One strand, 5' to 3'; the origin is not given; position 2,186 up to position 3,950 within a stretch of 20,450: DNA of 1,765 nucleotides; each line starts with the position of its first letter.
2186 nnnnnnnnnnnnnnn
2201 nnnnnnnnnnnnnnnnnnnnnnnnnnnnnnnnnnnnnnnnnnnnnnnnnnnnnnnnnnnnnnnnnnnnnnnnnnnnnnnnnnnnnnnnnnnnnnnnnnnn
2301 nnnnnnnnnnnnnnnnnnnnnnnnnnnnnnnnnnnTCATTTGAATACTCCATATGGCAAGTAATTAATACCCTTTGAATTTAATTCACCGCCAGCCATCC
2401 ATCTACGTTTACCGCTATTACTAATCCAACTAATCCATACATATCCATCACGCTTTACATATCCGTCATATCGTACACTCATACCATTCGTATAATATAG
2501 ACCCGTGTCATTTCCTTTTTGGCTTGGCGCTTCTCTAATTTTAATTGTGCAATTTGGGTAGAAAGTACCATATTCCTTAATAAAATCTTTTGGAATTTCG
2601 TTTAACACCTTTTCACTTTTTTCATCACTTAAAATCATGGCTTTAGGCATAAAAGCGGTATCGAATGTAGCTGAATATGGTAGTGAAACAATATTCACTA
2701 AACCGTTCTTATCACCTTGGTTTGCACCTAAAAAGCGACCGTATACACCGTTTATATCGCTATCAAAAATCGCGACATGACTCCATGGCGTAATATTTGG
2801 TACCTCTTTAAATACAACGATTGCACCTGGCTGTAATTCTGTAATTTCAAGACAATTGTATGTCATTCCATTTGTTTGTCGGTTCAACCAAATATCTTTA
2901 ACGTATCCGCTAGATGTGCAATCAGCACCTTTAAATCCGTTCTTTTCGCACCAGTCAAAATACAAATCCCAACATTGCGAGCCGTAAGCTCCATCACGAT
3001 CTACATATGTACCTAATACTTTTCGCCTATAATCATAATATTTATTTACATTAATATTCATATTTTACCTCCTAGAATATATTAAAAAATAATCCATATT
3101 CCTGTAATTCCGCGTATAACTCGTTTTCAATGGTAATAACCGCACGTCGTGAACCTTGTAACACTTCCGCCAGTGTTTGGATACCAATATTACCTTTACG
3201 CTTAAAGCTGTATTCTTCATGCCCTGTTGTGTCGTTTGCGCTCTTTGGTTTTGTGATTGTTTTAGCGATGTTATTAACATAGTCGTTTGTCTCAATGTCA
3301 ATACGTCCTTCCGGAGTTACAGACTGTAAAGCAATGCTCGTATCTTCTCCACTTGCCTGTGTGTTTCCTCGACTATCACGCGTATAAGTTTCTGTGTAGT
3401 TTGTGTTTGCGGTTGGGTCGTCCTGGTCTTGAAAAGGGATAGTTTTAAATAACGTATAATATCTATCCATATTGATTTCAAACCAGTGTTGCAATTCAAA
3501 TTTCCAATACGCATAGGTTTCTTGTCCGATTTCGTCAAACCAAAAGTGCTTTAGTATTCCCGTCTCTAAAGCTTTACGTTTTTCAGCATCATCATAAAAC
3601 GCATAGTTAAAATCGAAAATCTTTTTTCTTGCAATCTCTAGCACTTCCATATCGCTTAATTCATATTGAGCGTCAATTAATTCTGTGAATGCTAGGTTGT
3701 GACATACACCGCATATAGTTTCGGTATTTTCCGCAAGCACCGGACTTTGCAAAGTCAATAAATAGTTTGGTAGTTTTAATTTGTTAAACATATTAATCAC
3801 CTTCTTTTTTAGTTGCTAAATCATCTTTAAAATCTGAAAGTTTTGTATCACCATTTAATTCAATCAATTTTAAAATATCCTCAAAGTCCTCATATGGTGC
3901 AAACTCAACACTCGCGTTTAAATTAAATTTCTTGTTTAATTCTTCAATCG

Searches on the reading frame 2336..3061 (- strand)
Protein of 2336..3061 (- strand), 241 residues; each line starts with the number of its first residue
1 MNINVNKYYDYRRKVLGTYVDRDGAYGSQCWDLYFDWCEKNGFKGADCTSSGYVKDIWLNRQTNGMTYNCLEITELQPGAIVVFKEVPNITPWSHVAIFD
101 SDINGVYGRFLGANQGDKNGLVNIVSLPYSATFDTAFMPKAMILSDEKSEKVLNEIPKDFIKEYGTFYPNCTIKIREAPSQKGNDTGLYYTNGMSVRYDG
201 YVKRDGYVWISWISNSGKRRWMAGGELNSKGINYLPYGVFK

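Call 35: search_protein_families(library=phrogs, proteins=[window:2336-3061:-], max_evalue=0.001)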
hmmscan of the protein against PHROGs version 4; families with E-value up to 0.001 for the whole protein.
window:2336-3061:- (241 aa): 13 families
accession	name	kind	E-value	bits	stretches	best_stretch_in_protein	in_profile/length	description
phrog_1309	-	lysis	5.2e-18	66.6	1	17-240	183-409/410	endolysin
phrog_291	-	lysis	1.1e-11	45.2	1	6-67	4-65/509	endolysin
phrog_635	-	lysis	2.7e-10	40.8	2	155-223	375-444/463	endolysin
phrog_833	-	lysis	8.7e-09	36.5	1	150-226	204-281/294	endolysin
phrog_13463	-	lysis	1.6e-08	35.5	1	147-224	227-305/318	endolysin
phrog_29272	-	lysis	1.6e-08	35.1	1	16-115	312-407/436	endolysin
phrog_5404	-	lysis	2.3e-08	35.3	1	172-238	28-93/98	endolysin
phrog_489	-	lysis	6.3e-08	32.9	1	160-231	367-442/459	endolysin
phrog_12367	-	lysis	2e-05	25.4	0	164-212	165-215/252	endolysin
phrog_34646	-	lysis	2.4e-05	24.3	1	5-65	328-387/472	endolysin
phrog_7887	-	lysis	0.00011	23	1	4-105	3-102/238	endolysin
phrog_8781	-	lysis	0.00017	22.6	1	9-101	10-102/178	endolysin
phrog_37633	-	lysis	0.00069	19.6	1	1-101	1-100/375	endolysin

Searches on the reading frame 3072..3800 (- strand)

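Call 35: search_protein_families(library=phrogs, proteins=[window:3072-3800:-], max_evalue=0.001)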
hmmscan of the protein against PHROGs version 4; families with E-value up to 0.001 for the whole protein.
window:3072-3800:- (242 aa): 2 families
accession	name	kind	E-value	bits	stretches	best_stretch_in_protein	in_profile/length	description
phrog_3225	-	connector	1.3e-18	68.8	1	47-234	35-256/263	adaptor Ad4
phrog_5472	-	tail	1.3e-14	55.2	1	49-182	27-186/264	lower collar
